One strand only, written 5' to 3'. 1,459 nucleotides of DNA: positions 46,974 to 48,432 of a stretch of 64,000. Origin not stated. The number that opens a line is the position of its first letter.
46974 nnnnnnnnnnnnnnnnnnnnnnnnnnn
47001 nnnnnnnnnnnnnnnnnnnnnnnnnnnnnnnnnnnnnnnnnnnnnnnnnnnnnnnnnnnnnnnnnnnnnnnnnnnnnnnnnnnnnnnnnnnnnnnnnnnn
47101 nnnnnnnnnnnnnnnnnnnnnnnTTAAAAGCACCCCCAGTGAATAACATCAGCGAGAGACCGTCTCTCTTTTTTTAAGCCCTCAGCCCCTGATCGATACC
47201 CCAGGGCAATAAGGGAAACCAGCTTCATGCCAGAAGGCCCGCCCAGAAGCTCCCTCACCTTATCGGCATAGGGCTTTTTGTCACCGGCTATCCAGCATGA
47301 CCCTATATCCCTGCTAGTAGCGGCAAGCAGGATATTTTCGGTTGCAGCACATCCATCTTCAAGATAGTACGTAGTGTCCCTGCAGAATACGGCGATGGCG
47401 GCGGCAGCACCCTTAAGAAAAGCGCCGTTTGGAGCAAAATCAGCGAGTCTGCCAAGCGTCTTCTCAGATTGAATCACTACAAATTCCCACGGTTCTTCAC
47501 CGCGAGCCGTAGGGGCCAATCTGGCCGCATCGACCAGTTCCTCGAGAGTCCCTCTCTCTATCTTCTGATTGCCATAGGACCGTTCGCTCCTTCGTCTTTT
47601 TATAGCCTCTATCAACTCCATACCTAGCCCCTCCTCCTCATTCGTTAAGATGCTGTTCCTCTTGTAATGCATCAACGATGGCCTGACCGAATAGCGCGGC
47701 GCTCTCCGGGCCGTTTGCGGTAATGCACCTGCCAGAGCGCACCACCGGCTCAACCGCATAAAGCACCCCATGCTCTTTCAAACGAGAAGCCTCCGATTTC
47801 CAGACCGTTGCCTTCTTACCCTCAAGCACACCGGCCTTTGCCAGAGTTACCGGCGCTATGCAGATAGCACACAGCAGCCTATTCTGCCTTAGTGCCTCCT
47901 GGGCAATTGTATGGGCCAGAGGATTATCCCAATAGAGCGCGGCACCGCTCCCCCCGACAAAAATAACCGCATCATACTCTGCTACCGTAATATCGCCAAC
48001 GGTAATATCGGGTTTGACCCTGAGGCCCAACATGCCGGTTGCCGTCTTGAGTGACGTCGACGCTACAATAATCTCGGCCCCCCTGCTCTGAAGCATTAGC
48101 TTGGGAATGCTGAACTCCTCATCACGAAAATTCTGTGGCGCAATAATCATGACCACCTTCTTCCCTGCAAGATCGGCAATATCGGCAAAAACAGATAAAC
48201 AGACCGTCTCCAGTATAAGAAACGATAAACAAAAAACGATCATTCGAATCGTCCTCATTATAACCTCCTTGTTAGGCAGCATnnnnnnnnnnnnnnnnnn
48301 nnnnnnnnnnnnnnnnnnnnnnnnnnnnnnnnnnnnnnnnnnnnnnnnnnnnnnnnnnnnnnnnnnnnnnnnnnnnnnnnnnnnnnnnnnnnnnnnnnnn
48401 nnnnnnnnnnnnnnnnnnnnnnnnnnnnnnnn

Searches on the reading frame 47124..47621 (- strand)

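Call 5: search_protein_families(library=ncbifam, proteins=[window:47124-47621:-], max_evalue=0.01)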
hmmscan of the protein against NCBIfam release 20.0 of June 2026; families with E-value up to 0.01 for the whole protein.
window:47124-47621:- (165 aa): 8 families
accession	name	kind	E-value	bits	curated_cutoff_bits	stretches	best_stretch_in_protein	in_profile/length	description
TIGR03553.1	F420_FbiB_CTERM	equivalog_domain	1.3e-12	47.9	249.55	2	91-154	124-186/194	F420 biosynthesis protein FbiB, C-terminal domain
NF009810.0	PRK13294.1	equivalog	5.9e-12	45.2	304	2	89-154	377-441/449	coenzyme F420-0:L-glutamate ligase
NF008033.1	PRK10765.1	equivalog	1.6e-09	37.6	223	1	2-83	3-83/240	oxygen-insensitive NADPH nitroreductase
TIGR02476.1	BluB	equivalog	5.8e-09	35.6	150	1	3-55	9-61/205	5,6-dimethylbenzimidazole synthase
NF003768.0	PRK05365.1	equivalog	7.7e-08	32.1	152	1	9-86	20-98/200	malonic semialdehyde reductase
NF008275.0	PRK11053.1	equivalog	3.8e-07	29.8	227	1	1-80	1-85/217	oxygen-insensitive NAD(P)H nitroreductase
NF047509.1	Rv3131_FMN_oxido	subfamily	0.0004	20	199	0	2-62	102-157/319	Acg family FMN-binding oxidoreductase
NF008088.0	PRK10828.1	equivalog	0.001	18.6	183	0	1-62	1-61/183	NAD(P)H nitroreductase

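Call 62: search_protein_families(library=padloc, proteins=[window:47124-47621:-], max_evalue=0.001)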
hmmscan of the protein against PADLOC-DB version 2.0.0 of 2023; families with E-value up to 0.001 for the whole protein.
window:47124-47621:- (165 aa): 0 families

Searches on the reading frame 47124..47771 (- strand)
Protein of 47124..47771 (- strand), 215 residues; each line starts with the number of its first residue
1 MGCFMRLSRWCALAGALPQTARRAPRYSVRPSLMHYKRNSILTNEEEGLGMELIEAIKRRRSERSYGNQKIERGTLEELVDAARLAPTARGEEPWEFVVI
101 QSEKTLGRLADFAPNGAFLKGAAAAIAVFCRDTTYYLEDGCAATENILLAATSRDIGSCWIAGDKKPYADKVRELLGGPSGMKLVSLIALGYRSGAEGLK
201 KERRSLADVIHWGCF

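Call 3: search_protein_families(library=pfam, proteins=[window:47124-47771:-], max_evalue=0.01)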
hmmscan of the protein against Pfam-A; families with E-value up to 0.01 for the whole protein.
window:47124-47771:- (215 aa): 2 families
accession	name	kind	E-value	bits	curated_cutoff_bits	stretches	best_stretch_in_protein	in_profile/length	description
PF00881.29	Nitroreductase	-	1.3e-23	84.4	23.5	2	57-127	1-71/167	Nitroreductase family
PF14512.11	TM1586_NiRdase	-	1.9e-15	57.5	27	1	52-210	1-149/215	Putative TM nitroreductase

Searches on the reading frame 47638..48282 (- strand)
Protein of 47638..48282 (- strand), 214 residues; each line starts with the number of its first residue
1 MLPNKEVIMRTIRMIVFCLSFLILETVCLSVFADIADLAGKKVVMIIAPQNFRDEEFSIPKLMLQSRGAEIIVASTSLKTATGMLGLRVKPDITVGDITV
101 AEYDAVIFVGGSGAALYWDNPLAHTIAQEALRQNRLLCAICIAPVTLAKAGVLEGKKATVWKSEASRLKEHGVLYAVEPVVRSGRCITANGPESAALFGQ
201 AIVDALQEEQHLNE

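Call 3: search_protein_families(library=pfam, proteins=[window:47638-48282:-], max_evalue=0.01)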
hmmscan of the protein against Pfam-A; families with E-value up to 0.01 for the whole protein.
window:47638-48282:- (214 aa): 1 family
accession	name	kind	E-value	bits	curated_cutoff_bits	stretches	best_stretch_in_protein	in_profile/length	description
PF01965.30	DJ-1_PfpI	-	9.9e-37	126.7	26.6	1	41-204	1-164/165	DJ-1/PfpI family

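Call 5: search_protein_families(library=ncbifam, proteins=[window:47638-48258:-], max_evalue=0.01)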
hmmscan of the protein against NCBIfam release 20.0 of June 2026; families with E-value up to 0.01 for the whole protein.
window:47638-48258:- (206 aa): 7 families
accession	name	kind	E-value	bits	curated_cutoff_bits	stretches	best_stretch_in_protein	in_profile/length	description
TIGR01382.1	PfpI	subfamily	2.3e-31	108.6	139.05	1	35-199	1-169/169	DJ-1/PfpI/YhbO family deglycase/protease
TIGR01383.1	not_thiJ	equivalog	1.2e-20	73.9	131.25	1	36-203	2-173/180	DJ-1 family glyoxalase III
NF040823.1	deglyc_PfpI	equivalog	4e-17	62.6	330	1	36-185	3-152/166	deglycase PfpI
NF008605.0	PRK11574.1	equivalog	1.9e-05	24.5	252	1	65-198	37-172/196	protein deglycase YajL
NF006902.0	PRK09393.1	equivalog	2e-05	23.9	425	1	58-163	42-144/327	transcriptional regulator FtrA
NF052371.1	TransRegGbdRPseu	equivalog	2.3e-05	23.6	480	1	77-162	67-149/365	choline metabolism transcriptional regulator GbdR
NF008747.0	PRK11780.1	equivalog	0.00059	19.8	180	0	88-153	79-155/218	isoprenoid biosynthesis glyoxalase ElbB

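Call 61: search_solved_structures(query=window:47638-48258:-, max_evalue=0.00001, show_alignments=2)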
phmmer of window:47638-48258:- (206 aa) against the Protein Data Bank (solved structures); distinct sequences matched with E-value up to 0.00001: 70 (the best 60 are shown).
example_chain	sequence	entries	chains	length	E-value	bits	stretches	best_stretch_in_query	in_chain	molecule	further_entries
4hcj_A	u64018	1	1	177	2.1e-23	86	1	34-198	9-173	ThiJ/PfpI domain protein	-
3fse_A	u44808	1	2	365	1.5e-17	66.9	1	31-198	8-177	two-domain protein containing DJ-1/ThiJ/PfpI-like and ferritin-like domains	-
1g2i_A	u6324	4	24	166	7e-15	58.2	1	36-185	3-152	PROTEASE I | Deglycase PH1704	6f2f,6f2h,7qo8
6hf6_A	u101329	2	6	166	9.7e-15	57.8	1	36-185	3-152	Deglycase PH1704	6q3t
4e08_A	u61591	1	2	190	2.9e-13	52.9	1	33-202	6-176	DJ-1 beta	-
1oi4_A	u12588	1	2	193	2.4e-12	49.9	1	32-192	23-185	HYPOTHETICAL PROTEIN YHBO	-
5tw0_A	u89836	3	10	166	2e-11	47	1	36-185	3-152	Peptidase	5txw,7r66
4y0n_A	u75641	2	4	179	8.6e-11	44.9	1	33-203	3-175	Uncharacterized protein SAV1875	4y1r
4y1f_A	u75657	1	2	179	2.3e-10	43.5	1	33-203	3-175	Uncharacterized protein SAV1875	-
3l18_A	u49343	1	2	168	2.8e-10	43.2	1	36-181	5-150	Intracellular protease I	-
4ge0_A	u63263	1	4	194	3.2e-10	43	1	80-200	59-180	Uncharacterized protein C22E12.03c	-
2vrn_A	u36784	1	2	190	3.3e-10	43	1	28-204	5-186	PROTEASE I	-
4y1g_A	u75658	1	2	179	4.3e-10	42.6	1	33-203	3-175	Uncharacterized protein SAV1875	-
3uk7_A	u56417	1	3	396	1e-09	41.4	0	88-157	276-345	Class I glutamine amidotransferase-like domain-containing protein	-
4ofw_A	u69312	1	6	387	2.2e-09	40.3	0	88-157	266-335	Protein DJ-1 homolog D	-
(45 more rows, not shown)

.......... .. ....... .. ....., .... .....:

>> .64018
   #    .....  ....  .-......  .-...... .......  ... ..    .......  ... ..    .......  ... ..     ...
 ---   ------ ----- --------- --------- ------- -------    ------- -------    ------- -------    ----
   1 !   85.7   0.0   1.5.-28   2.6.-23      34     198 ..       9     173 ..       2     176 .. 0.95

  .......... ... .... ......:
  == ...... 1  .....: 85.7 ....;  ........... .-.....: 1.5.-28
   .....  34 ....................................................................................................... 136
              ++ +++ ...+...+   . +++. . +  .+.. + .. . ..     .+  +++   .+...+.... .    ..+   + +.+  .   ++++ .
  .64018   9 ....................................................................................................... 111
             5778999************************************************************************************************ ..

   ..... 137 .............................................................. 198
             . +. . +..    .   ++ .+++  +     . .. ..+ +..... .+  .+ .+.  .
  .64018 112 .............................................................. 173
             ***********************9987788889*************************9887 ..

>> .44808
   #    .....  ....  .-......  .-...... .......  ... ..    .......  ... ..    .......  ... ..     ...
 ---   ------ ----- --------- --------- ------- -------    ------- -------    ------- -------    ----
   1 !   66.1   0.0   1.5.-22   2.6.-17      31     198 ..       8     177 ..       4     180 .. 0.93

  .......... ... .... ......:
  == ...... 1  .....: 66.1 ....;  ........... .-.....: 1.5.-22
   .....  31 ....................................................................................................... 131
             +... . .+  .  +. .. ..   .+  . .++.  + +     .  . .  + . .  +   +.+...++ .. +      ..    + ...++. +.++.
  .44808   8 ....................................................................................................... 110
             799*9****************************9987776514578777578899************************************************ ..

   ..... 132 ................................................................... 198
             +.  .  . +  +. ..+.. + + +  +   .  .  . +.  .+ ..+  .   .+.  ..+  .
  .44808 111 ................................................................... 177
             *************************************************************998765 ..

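Call 62: search_protein_families(library=padloc, proteins=[window:47638-48258:-], max_evalue=0.001)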
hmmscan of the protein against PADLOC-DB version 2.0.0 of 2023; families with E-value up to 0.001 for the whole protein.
window:47638-48258:- (206 aa): 0 families
